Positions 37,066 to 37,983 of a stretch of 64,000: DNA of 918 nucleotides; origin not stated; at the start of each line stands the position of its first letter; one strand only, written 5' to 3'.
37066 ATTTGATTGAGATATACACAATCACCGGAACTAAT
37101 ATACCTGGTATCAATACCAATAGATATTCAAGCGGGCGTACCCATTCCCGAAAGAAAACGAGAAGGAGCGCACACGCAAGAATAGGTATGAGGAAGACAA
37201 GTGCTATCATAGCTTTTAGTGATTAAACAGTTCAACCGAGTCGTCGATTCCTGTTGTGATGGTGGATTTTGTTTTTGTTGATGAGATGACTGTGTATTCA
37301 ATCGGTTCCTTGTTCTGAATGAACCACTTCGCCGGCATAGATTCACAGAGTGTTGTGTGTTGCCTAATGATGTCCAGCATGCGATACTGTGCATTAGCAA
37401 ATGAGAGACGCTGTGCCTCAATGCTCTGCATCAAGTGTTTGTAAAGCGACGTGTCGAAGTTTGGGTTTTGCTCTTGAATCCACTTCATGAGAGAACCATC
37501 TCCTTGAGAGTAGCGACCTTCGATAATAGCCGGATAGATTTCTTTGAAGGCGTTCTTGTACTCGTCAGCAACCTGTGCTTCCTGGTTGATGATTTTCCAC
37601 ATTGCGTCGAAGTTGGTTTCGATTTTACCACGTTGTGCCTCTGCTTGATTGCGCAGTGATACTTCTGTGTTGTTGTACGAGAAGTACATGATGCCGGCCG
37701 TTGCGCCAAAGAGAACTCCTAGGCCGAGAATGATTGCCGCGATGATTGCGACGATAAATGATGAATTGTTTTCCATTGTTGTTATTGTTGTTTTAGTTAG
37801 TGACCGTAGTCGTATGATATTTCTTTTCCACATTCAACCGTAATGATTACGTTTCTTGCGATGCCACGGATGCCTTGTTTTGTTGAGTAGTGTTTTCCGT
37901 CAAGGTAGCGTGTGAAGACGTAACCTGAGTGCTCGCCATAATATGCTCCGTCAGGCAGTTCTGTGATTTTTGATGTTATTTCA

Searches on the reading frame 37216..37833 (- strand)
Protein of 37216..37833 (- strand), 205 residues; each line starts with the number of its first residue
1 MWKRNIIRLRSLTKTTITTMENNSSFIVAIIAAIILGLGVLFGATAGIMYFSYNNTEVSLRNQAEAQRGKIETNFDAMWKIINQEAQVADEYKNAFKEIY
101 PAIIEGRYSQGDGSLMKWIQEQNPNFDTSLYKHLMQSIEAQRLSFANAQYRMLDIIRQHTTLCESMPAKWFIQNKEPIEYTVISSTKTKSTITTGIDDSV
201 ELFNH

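Call 25: search_protein_families(library=padloc, proteins=[window:37216-37833:-], max_evalue=0.01)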
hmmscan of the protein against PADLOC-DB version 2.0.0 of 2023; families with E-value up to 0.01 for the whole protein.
window:37216-37833:- (205 aa): 1 family
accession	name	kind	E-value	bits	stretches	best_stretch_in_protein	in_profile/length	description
PDLC02009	SAVED4--SAVED_LON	-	0.0069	13.4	0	2-68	268-333/470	-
